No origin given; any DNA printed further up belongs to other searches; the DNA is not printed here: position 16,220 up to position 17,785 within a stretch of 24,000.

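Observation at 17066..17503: Phospho-acceptor His replaced by Gln and degenerate ATP-lid in the DevS-like kinase core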

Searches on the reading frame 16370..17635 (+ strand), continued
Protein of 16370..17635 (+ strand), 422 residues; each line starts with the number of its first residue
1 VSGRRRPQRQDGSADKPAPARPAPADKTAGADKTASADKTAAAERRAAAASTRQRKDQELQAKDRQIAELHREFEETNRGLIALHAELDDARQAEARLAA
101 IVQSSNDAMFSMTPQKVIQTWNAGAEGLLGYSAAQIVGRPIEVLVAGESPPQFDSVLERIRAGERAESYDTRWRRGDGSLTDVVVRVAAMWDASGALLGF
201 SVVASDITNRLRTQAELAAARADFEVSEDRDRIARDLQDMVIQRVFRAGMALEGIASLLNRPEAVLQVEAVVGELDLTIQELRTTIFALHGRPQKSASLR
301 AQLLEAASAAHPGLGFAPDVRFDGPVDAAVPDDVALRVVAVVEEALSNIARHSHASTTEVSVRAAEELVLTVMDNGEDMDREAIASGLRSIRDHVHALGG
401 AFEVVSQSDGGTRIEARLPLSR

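Call 5: find_homologous_proteins(query=window:16370-17635:+, max_evalue=0.00001)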
Query window:16370-17635:+ (422 aa): 275 proteins with E <= 0.00001 among 8000 candidates; the best 120 are listed.
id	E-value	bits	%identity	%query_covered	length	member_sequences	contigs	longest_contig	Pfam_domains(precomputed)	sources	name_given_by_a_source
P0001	6.3e-190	650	99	75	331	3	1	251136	PF13426.14,PF07730.20,PF08448.17,PF00989.32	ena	-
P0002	4.0e-130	453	60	88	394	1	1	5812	PF08447.19,PF13426.14,PF07730.20,PF08448.17,PF00989.32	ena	-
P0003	1.0e-124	435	59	90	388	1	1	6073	PF13426.14,PF07730.20,PF08448.17,PF02518.32,PF00989.32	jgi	jgi:two-component system sensor histidine kinase DevS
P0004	2.8e-123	430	57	89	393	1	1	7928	PF08447.19,PF13426.14,PF07730.20,PF08448.17,PF02518.32,PF00989.32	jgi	jgi:two-component system sensor histidine kinase DevS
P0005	8.1e-123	429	55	89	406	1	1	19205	PF13426.14,PF13188.14,PF07730.20,PF08448.17,PF02518.32,PF00989.32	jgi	jgi:PAS domain S-box-containing protein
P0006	1.5e-121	425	57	87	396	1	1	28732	PF08447.19,PF13426.14,PF13188.14,PF07730.20,PF08448.17,PF02518.32,PF00989.32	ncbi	ncbi:MAG: PAS domain S-box protein [Frankia sp.]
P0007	8.4e-120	419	57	86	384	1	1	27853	PF13426.14,PF07730.20,PF08448.17,PF02518.32,PF00989.32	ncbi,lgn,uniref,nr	ncbi:PAS domain S-box protein [Actinomadura sp. HBU206391]|uniref:PAS domain-containing sensor histi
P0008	7.5e-119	416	58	87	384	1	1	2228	PF13426.14,PF13188.14,PF07730.20,PF08448.17,PF02518.32,PF00989.32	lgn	-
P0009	7.6e-118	412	58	86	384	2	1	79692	PF13426.14,PF13188.14,PF07730.20,PF08448.17,PF02518.32,PF00989.32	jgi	jgi:PAS domain S-box-containing protein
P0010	8.9e-118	412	57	87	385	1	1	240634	PF13426.14,PF13581.13,PF07730.20,PF08448.17,PF02518.32,PF00989.32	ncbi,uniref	ncbi:PAS domain-containing sensor histidine kinase [Actinopolymorpha sp. B11F2]|uniref:PAS domain-co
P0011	2.4e-117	411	56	87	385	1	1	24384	PF13426.14,PF13581.13,PF07730.20,PF08448.17,PF02518.32,PF00989.32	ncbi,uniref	ncbi:PAS domain-containing sensor histidine kinase [Actinopolymorpha sp. B17G11]|uniref:PAS domain-c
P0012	3.2e-117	410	56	87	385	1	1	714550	PF13426.14,PF13581.13,PF07730.20,PF08448.17,PF02518.32,PF00989.32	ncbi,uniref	ncbi:PAS domain-containing sensor histidine kinase [Actinopolymorpha sp. B9G3]|uniref:PAS domain-con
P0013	5.2e-116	406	57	86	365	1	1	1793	PF13426.14,PF13581.13,PF07730.20,PF08448.17,PF02518.32,PF00989.32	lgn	-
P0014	8.1e-116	406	57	86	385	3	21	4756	PF13426.14,PF13188.14,PF13581.13,PF07730.20,PF08448.17,PF02518.32,PF00989.32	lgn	-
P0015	1.3e-115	405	57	86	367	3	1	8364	PF13426.14,PF13188.14,PF13581.13,PF07730.20,PF08448.17,PF02518.32,PF00989.32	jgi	jgi:PAS domain S-box-containing protein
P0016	1.8e-115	404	57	86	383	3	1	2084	PF13426.14,PF13188.14,PF07730.20,PF08448.17,PF02518.32,PF00989.32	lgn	-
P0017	3.3e-115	404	56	87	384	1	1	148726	PF08447.19,PF13426.14,PF13188.14,PF07730.20,PF08448.17,PF02518.32,PF00989.32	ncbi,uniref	ncbi:PAS domain S-box protein [Thermopolyspora sp. NPDC052614]|uniref:PAS domain-containing sensor h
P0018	3.8e-115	403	56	87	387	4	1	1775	PF08447.19,PF13426.14,PF13581.13,PF07730.20,PF08448.17,PF02518.32,PF00989.32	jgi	jgi:two-component system, NarL family, sensor histidine kinase DevS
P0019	5.5e-115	403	57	87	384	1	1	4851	PF13426.14,PF13188.14,PF07730.20,PF08448.17,PF02518.32,PF00989.32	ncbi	-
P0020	6.0e-115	403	56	87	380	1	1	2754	PF08447.19,PF13426.14,PF13188.14,PF07730.20,PF08448.17,PF02518.32,PF00989.32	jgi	jgi:two-component system, NarL family, sensor histidine kinase DevS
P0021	6.8e-115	403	56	89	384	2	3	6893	PF08447.19,PF13426.14,PF13188.14,PF07730.20,PF08448.17,PF02518.32,PF00989.32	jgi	jgi:two-component system sensor histidine kinase DevS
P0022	2.3e-114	401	57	87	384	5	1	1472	PF08447.19,PF13426.14,PF13188.14,PF07730.20,PF08448.17,PF02518.32,PF00989.32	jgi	-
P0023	6.7e-114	399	56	88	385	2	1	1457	PF08447.19,PF13426.14,PF13188.14,PF07730.20,PF08448.17,PF02518.32,PF00989.32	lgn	-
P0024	1.7e-113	398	56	87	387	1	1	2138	PF08447.19,PF13426.14,PF13581.13,PF07730.20,PF08448.17,PF02518.32,PF00989.32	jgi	jgi:two-component system, NarL family, sensor histidine kinase DevS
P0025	3.9e-112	394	58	85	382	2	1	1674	PF08447.19,PF13426.14,PF07730.20,PF08448.17,PF02518.32,PF00989.32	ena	-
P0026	4.1e-112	393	56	89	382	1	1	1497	PF08447.19,PF13426.14,PF13188.14,PF07730.20,PF08448.17,PF02518.32,PF00989.32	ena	-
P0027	4.6e-112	393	54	89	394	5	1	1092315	PF08447.19,PF13426.14,PF07730.20,PF08448.17,PF02518.32,PF00989.32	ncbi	-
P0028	5.9e-111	390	54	86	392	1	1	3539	PF13426.14,PF07730.20,PF08448.17,PF02518.32,PF00989.32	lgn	-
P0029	2.3e-110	388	52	91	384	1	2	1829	PF08447.19,PF13426.14,PF07730.20,PF08448.17,PF02518.32,PF00989.32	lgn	-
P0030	4.7e-110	387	55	86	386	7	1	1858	PF08447.19,PF13426.14,PF07730.20,PF08448.17,PF02518.32,PF00989.32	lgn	-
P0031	1.8e-109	385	55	86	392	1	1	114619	PF13426.14,PF07730.20,PF08448.17,PF02518.32,PF00989.32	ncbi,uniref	ncbi:PAS domain-containing sensor histidine kinase [Streptomyces sp. 2A115]|uniref:PAS domain-contai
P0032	3.9e-109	384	54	86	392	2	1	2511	PF13426.14,PF07730.20,PF08448.17,PF02518.32,PF00989.32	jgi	jgi:PAS domain S-box-containing protein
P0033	5.2e-109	383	54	86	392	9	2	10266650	PF08447.19,PF13426.14,PF07730.20,PF08448.17,PF02518.32,PF00989.32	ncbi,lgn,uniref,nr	ncbi:PAS domain-containing sensor histidine kinase [Streptomyces sp. NBC_01451]|uniref:PAS domain-co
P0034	7.6e-109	383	56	87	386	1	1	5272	PF08447.19,PF13426.14,PF07730.20,PF08448.17,PF02518.32,PF00989.32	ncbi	-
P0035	4.2e-108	380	54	86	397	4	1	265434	PF08447.19,PF13426.14,PF13188.14,PF24820.2,PF13581.13,PF07730.20,PF08448.17,PF02518.32,PF00989.32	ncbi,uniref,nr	ncbi:PAS domain S-box protein [Streptomyces sp. HUCO-GS316]|uniref:PAS domain-containing sensor hist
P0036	9.8e-108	379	55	87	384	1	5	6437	PF08447.19,PF13426.14,PF13188.14,PF07730.20,PF08448.17,PF02518.32,PF00989.32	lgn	-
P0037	1.9e-107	378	52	95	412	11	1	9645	PF13426.14,PF13188.14,PF07730.20,PF08448.17,PF02518.32,PF00989.32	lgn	-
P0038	4.3e-107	377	52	86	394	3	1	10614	PF08447.19,PF13426.14,PF13581.13,PF07730.20,PF08448.17,PF02518.32,PF00989.32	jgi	jgi:two-component system sensor histidine kinase DevS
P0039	4.8e-107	377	55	86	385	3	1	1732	PF08447.19,PF13426.14,PF13188.14,PF07730.20,PF08448.17,PF02518.32,PF00989.32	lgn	-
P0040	1.4e-106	375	50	100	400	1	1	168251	PF13426.14,PF07730.20,PF08448.17,PF02518.32,PF00989.32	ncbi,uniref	ncbi:PAS domain-containing sensor histidine kinase [Streptomyces caeni]|uniref:PAS domain-containing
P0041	4.2e-106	374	53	86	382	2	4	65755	PF13426.14,PF07730.20,PF08448.17,PF02518.32,PF00989.32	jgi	jgi:PAS domain S-box-containing protein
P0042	9.6e-106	373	54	87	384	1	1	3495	PF08447.19,PF13426.14,PF13188.14,PF07730.20,PF08448.17,PF02518.32,PF00989.32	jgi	jgi:PAS domain S-box-containing protein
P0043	1.5e-105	372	55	86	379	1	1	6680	PF08447.19,PF13426.14,PF07730.20,PF08448.17,PF02518.32,PF00989.32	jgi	jgi:two-component system sensor histidine kinase DevS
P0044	2.1e-105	371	55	87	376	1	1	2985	PF08447.19,PF13426.14,PF07730.20,PF08448.17,PF02518.32,PF00989.32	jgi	jgi:PAS domain S-box-containing protein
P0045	2.2e-105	371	53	90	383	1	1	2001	PF08447.19,PF13426.14,PF07730.20,PF08448.17,PF02518.32,PF00989.32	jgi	jgi:PAS domain S-box-containing protein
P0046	4.7e-105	370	53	86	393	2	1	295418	PF08447.19,PF13426.14,PF13188.14,PF07730.20,PF08448.17,PF02518.32,PF00989.32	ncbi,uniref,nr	ncbi:PAS domain S-box protein [Streptomyces actuosus]|uniref:PAS domain S-box protein n=1 Tax=Strept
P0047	8.2e-105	369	53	86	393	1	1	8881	PF08447.19,PF13426.14,PF07730.20,PF08448.17,PF02518.32,PF00989.32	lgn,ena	-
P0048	8.8e-105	369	52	86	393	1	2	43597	PF08447.19,PF13426.14,PF13581.13,PF07730.20,PF08448.17,PF02518.32,PF00989.32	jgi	-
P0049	1.3e-104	369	54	86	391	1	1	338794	PF08447.19,PF13426.14,PF13188.14,PF07730.20,PF08448.17,PF02518.32,PF00989.32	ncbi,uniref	ncbi:PAS domain S-box protein [Streptomyces sp. NPDC051985]|uniref:PAS domain-containing sensor hist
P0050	1.3e-104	369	54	84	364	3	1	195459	PF13596.13,PF08447.19,PF13426.14,PF13188.14,PF13581.13,PF07730.20,PF08448.17,PF02518.32,PF00989.32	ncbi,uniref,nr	ncbi:PAS domain-containing sensor histidine kinase [Streptomyces sp. CC219B]|uniref:PAS domain-conta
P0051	1.3e-104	369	54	85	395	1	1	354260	PF08447.19,PF13426.14,PF07730.20,PF08448.17,PF02518.32,PF00989.32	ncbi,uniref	ncbi:PAS domain S-box protein [Streptomyces sp. NPDC090493]|uniref:PAS domain-containing sensor hist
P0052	1.8e-104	368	51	85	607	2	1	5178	PF13596.13,PF08447.19,PF13426.14,PF13188.14,PF12860.14,PF24820.2,PF07730.20,PF08448.17,PF02518.32,PF00989.32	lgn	-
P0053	2.6e-104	368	54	84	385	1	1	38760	PF08447.19,PF13426.14,PF13188.14,PF13581.13,PF07730.20,PF08448.17,PF02518.32,PF00989.32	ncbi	ncbi:PAS domain-containing sensor histidine kinase [Streptomyces sp. 7R007]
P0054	3.7e-104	367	56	83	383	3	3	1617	PF08447.19,PF13426.14,PF13188.14,PF07730.20,PF08448.17,PF02518.32,PF00989.32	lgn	-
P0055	3.8e-104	367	52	86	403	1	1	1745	PF13426.14,PF13581.13,PF07730.20,PF08448.17,PF02518.32,PF00989.32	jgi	jgi:two-component system sensor histidine kinase DevS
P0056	4.9e-104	367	52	86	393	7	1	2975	PF13426.14,PF13188.14,PF13581.13,PF07730.20,PF08448.17,PF02518.32,PF00989.32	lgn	-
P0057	6.6e-104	366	54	89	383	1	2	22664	PF08447.19,PF13426.14,PF13188.14,PF07730.20,PF08448.17,PF02518.32,PF00989.32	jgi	jgi:two-component system, NarL family, sensor histidine kinase DevS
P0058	1.8e-103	365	54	84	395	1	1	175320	PF13426.14,PF07730.20,PF08448.17,PF02518.32,PF00989.32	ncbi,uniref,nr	ncbi:PAS domain-containing sensor histidine kinase [Streptomyces sp. ADMS]|uniref:PAS domain-contain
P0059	2.1e-103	365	53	86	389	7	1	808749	PF08447.19,PF13426.14,PF07730.20,PF08448.17,PF02518.32,PF00989.32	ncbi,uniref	ncbi:PAS domain-containing sensor histidine kinase [Streptomyces sp. NPDC047000]|uniref:PAS domain-c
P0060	2.1e-103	365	52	86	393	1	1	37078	PF08447.19,PF13426.14,PF07730.20,PF08448.17,PF02518.32,PF00989.32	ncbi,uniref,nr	ncbi:PAS domain-containing sensor histidine kinase [Wenjunlia tyrosinilytica]|uniref:Histidine kinas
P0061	5.0e-103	364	51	86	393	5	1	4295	PF13426.14,PF13581.13,PF07730.20,PF08448.17,PF02518.32,PF00989.32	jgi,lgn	jgi:PAS domain S-box-containing protein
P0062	7.6e-103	363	53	86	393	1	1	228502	PF13426.14,PF07730.20,PF08448.17,PF02518.32,PF00989.32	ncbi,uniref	ncbi:PAS domain S-box protein [Streptomyces sp. NPDC001401]|uniref:PAS domain-containing sensor hist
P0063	8.5e-103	363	53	86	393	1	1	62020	PF13426.14,PF07730.20,PF08448.17,PF02518.32,PF00989.32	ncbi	ncbi:PAS domain-containing sensor histidine kinase [Streptomyces sp. NPDC054833]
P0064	1.1e-102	362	52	86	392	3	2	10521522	PF13426.14,PF13581.13,PF07730.20,PF08448.17,PF02518.32,PF00989.32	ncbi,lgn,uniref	ncbi:PAS domain S-box protein [Streptomyces sp. NBC_00828]|uniref:PAS domain-containing sensor histi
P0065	2.1e-102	362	50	90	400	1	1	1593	PF08447.19,PF13426.14,PF13188.14,PF07730.20,PF08448.17,PF02518.32,PF00989.32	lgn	-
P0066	1.8e-101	358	49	87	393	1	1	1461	PF13426.14,PF07730.20,PF08448.17,PF02518.32,PF00989.32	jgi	jgi:PAS domain S-box-containing protein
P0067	2.4e-101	358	53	87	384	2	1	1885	PF08447.19,PF13426.14,PF07730.20,PF08448.17,PF02518.32,PF00989.32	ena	-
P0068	3.0e-101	358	52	90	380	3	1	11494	PF08447.19,PF13426.14,PF07730.20,PF08448.17,PF02518.32,PF00989.32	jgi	jgi:two-component system, NarL family, sensor histidine kinase DevS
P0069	3.3e-101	358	50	93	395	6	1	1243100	PF08447.19,PF13426.14,PF13581.13,PF07730.20,PF08448.17,PF02518.32,PF00989.32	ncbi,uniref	ncbi:PAS domain S-box protein [Streptomyces sp. NPDC050548]|uniref:PAS domain S-box protein n=1 Tax=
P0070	6.6e-101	357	50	87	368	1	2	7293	PF08447.19,PF13426.14,PF13188.14,PF07730.20,PF08448.17,PF02518.32,PF00989.32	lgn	-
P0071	1.2e-100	356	54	86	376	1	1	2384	PF08447.19,PF13426.14,PF13188.14,PF07730.20,PF08448.17,PF02518.32,PF00989.32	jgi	jgi:two-component system sensor histidine kinase DevS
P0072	1.2e-100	356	53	89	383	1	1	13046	PF08447.19,PF13426.14,PF07730.20,PF08448.17,PF02518.32,PF00989.32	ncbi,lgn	-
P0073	1.2e-100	356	54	84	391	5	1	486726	PF08447.19,PF13426.14,PF13188.14,PF07730.20,PF08448.17,PF02518.32,PF00989.32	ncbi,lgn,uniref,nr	ncbi:PAS domain S-box protein [Streptomyces shenzhenensis]|uniref:sensor histidine kinase n=1 Tax=St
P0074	2.7e-100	355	53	84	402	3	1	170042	PF08447.19,PF13426.14,PF13188.14,PF07730.20,PF08448.17,PF02518.32,PF00989.32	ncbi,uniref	ncbi:PAS domain S-box protein [Streptomyces sp. NPDC059467]|uniref:PAS domain-containing sensor hist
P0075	2.9e-100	354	53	85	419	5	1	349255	PF13596.13,PF08447.19,PF13426.14,PF13188.14,PF07730.20,PF08448.17,PF02518.32,PF00989.32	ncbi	-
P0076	3.7e-100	354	52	86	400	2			PF08447.19,PF13426.14,PF07730.20,PF08448.17,PF02518.32,PF00989.32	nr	nr:PAS domain S-box protein [Streptomyces sp. NBC_00886]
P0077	9.4e-100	353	56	76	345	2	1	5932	PF08447.19,PF13426.14,PF07730.20,PF08448.17,PF02518.32,PF00989.32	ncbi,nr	ncbi:MAG TPA: PAS domain S-box protein, partial [Actinobacteria bacterium]|nr:PAS domain S-box prote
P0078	2.8e-99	351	49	95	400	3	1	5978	PF08447.19,PF13426.14,PF13581.13,PF07730.20,PF08448.17,PF02518.32,PF00989.32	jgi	-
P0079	3.7e-99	351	52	86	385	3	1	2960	PF13426.14,PF13188.14,PF07730.20,PF08448.17,PF02518.32,PF00989.32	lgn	-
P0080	2.8e-98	348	52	84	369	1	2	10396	PF08447.19,PF13426.14,PF07730.20,PF08448.17,PF02518.32,PF00989.32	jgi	jgi:two-component system, NarL family, sensor histidine kinase DevS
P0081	2.5e-97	345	52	87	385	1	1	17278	PF13426.14,PF13188.14,PF07730.20,PF08448.17,PF02518.32,PF00989.32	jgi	jgi:two-component system sensor histidine kinase DevS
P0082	9.7e-96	340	49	86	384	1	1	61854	PF08447.19,PF13426.14,PF07730.20,PF08448.17,PF02518.32,PF00989.32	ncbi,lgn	-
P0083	4.4e-95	337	51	86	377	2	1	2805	PF08447.19,PF13426.14,PF13188.14,PF07730.20,PF08448.17,PF02518.32,PF00989.32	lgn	-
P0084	2.4e-94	335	52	85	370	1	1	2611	PF08447.19,PF13426.14,PF13188.14,PF07730.20,PF08448.17,PF02518.32,PF00989.32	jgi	jgi:PAS domain S-box-containing protein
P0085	2.7e-94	335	49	90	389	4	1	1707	PF08447.19,PF13426.14,PF13188.14,PF07730.20,PF08448.17,PF02518.32,PF00989.32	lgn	-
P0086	2.9e-94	335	51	85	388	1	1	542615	PF13426.14,PF13188.14,PF07730.20,PF08448.17,PF02518.32,PF00989.32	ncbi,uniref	ncbi:PAS domain S-box protein [Streptomyces sp. NPDC090106]|uniref:PAS domain-containing sensor hist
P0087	5.1e-93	331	49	87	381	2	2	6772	PF13596.13,PF08447.19,PF13426.14,PF13188.14,PF07730.20,PF08448.17,PF02518.32,PF00989.32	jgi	jgi:two-component system, NarL family, sensor histidine kinase DevS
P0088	2.7e-92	328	50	86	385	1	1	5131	PF08447.19,PF13426.14,PF13188.14,PF07730.20,PF08448.17,PF02518.32,PF00989.32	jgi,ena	-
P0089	1.4e-90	323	49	87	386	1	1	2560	PF08447.19,PF13426.14,PF13188.14,PF07730.20,PF08448.17,PF02518.32,PF00989.32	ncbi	-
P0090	7.4e-90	320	50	82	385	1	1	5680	PF13426.14,PF13188.14,PF07730.20,PF08448.17,PF02518.32,PF00989.32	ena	-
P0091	1.5e-89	319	49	86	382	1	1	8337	PF08447.19,PF13426.14,PF13188.14,PF07730.20,PF08448.17,PF02518.32,PF00989.32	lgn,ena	-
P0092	1.8e-89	319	49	85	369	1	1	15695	PF08447.19,PF13426.14,PF13188.14,PF07730.20,PF08448.17,PF02518.32,PF00989.32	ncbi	-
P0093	3.6e-89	318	46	92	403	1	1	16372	PF08447.19,PF13426.14,PF13188.14,PF07730.20,PF08448.17,PF02518.32,PF00989.32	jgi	jgi:two-component system, NarL family, sensor histidine kinase DevS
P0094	2.9e-88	315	49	84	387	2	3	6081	PF08447.19,PF13426.14,PF13188.14,PF07730.20,PF08448.17,PF02518.32,PF00989.32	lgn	-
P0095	2.3e-87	312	48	85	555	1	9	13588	PF08447.19,PF13426.14,PF13188.14,PF13581.13,PF07730.20,PF08448.17,PF02518.32,PF00989.32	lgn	-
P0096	4.4e-87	311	46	86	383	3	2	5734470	PF13426.14,PF07730.20,PF08448.17,PF02518.32,PF00989.32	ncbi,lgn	ncbi:PAS domain-containing sensor histidine kinase [Mycolicibacterium aubagnense]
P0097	2.0e-86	309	47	89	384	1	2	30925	PF08447.19,PF13426.14,PF13581.13,PF07730.20,PF08448.17,PF02518.32,PF00989.32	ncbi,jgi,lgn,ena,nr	ncbi:MAG TPA: PAS domain-containing sensor histidine kinase [Mycobacterium sp.]|nr:PAS domain-contai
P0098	8.4e-86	307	46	89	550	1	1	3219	PF13426.14,PF13188.14,PF13581.13,PF07730.20,PF08448.17,PF02518.32,PF00989.32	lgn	-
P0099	2.2e-85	305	45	86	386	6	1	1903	PF13426.14,PF13188.14,PF07730.20,PF08448.17,PF02518.32,PF00989.32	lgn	-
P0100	4.0e-85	305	46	87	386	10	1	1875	PF08447.19,PF13426.14,PF07730.20,PF08448.17,PF02518.32,PF00989.32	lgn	-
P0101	7.8e-85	304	47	86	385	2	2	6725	PF08447.19,PF13426.14,PF13188.14,PF07730.20,PF08448.17,PF02518.32,PF00989.32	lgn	-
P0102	2.6e-84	302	51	82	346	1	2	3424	PF13426.14,PF13188.14,PF07730.20,PF08448.17,PF02518.32,PF00989.32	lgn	-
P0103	3.2e-84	302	48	84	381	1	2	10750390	PF08447.19,PF13426.14,PF13188.14,PF13581.13,PF07730.20,PF08448.17,PF02518.32,PF00989.32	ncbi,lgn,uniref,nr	ncbi:PAS domain S-box protein [Streptomyces sp. NBC_00996]|uniref:PAS domain-containing sensor histi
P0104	5.8e-83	298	47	79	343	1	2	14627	PF08447.19,PF13426.14,PF08448.17,PF02518.32,PF00989.32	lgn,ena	-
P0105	9.9e-82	293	47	86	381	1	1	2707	PF08447.19,PF13426.14,PF07730.20,PF08448.17,PF02518.32,PF00989.32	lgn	-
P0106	4.2e-80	288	47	84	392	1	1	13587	PF08447.19,PF13426.14,PF13188.14,PF13581.13,PF07730.20,PF08448.17,PF02518.32,PF00989.32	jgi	jgi:two-component system, NarL family, sensor histidine kinase DevS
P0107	4.3e-80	288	47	84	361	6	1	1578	PF08447.19,PF13426.14,PF13188.14,PF07730.20,PF08448.17,PF02518.32,PF00989.32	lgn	-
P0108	1.2e-79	287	57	62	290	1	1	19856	PF08447.19,PF13426.14,PF13188.14,PF07730.20,PF08448.17,PF00989.32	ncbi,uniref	ncbi:PAS domain-containing protein, partial [Streptomyces shenzhenensis]|uniref:PAS domain-containin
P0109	7.7e-78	281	57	64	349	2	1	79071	PF08447.19,PF13426.14,PF13188.14,PF07730.20,PF08448.17,PF00989.32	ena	-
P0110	2.7e-74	269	43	90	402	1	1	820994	PF08447.19,PF13426.14,PF13188.14,PF13581.13,PF07730.20,PF08448.17,PF02518.32,PF00989.32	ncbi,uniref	ncbi:PAS domain S-box protein [Streptomyces sp. NPDC057877]|uniref:PAS domain-containing sensor hist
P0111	1.0e-71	261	50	48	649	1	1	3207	PF08447.19,PF13426.14,PF13188.14,PF13185.13,PF24820.2,PF01590.33,PF07730.20,PF08448.17,PF02518.32,PF13492.13,PF00989.32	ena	-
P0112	4.6e-71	258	45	52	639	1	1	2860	PF08447.19,PF13426.14,PF13188.14,PF13185.13,PF24820.2,PF01590.33,PF07730.20,PF08448.17,PF02518.32,PF13492.13,PF00989.32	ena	-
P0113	7.2e-71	258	46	86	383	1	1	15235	PF08447.19,PF13426.14,PF13188.14,PF07730.20,PF08448.17,PF02518.32,PF00989.32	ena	-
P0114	5.2e-70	255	48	49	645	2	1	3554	PF08447.19,PF13426.14,PF13188.14,PF13185.13,PF24820.2,PF01590.33,PF07730.20,PF08448.17,PF02518.32,PF13492.13,PF00989.32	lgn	-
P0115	1.7e-67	247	43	77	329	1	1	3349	PF08447.19,PF13426.14,PF13188.14,PF07730.20,PF08448.17,PF02518.32,PF00989.32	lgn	-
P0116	9.4e-67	244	44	84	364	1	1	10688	PF13426.14,PF13188.14,PF13581.13,PF07730.20,PF08448.17,PF02518.32,PF00989.32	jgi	jgi:PAS domain S-box-containing protein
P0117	1.2e-65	241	50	57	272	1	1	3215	PF07730.20,PF02518.32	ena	-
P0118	4.0e-65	239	37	83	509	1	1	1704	PF08447.19,PF13426.14,PF07730.20,PF08448.17,PF02518.32,PF00989.32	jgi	jgi:PAS domain S-box-containing protein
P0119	4.7e-65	239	43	86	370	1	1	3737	PF08447.19,PF13426.14,PF07730.20,PF08448.17,PF02518.32,PF00989.32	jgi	jgi:two-component system, NarL family, sensor histidine kinase DevS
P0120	2.5e-64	236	56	48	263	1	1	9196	PF07730.20,PF02518.32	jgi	jgi:signal transduction histidine kinase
